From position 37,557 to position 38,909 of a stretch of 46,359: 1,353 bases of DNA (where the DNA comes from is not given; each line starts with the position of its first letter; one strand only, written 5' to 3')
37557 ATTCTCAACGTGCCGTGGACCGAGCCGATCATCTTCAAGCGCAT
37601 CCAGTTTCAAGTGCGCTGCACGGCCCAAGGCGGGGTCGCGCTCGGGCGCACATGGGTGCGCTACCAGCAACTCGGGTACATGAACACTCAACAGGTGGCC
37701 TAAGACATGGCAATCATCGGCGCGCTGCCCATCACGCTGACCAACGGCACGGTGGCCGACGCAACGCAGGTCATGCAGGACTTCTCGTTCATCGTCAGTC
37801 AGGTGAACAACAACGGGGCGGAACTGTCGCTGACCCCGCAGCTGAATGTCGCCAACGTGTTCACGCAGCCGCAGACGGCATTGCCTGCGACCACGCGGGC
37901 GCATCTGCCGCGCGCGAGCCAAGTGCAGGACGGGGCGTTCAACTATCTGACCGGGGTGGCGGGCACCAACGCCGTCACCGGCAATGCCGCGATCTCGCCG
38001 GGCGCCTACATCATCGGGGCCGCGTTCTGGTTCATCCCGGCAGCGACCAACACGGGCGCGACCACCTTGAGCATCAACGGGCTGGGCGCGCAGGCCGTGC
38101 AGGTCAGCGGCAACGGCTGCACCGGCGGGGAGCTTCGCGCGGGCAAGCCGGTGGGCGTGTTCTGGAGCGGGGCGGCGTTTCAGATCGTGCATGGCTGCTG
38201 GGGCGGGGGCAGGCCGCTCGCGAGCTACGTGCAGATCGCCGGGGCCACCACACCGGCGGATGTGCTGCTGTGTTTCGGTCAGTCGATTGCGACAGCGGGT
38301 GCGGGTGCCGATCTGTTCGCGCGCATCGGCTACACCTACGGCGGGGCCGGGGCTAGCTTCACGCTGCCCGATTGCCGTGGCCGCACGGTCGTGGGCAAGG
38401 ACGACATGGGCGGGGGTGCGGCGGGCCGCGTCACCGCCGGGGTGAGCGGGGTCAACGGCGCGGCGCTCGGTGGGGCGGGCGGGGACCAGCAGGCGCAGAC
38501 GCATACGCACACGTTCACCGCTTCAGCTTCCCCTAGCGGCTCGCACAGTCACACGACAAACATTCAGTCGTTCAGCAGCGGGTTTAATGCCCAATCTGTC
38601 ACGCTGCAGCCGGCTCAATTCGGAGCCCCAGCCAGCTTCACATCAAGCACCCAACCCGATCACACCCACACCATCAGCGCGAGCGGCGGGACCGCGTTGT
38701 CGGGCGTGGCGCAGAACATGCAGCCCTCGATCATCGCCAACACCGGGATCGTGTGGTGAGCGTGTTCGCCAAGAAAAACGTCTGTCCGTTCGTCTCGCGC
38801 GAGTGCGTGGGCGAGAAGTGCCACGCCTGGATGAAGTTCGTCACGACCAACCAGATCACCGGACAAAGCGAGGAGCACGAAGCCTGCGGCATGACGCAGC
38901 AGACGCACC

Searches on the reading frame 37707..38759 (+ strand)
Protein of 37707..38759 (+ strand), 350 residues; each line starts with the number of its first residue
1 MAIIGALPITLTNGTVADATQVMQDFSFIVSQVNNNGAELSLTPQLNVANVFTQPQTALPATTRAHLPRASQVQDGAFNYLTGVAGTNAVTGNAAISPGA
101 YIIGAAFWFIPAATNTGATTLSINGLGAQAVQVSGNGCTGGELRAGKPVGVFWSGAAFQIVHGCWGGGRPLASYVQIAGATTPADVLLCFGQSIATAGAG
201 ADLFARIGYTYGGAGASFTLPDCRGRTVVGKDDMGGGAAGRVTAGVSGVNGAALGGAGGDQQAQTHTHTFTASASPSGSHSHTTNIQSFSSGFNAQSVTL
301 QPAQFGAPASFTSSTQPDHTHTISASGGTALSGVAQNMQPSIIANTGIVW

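Call 84: search_protein_families(library=phrogs, proteins=[window:37707-38759:+], max_evalue=0.01)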
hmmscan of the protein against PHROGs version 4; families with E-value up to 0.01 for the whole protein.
window:37707-38759:+ (350 aa): 2 families
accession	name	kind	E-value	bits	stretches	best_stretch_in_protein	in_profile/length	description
phrog_8763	-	tail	5.6e-16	58.9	1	178-346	557-744/1024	tail protein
phrog_14307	-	unknown function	0.0033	18.2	1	175-242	54-112/137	-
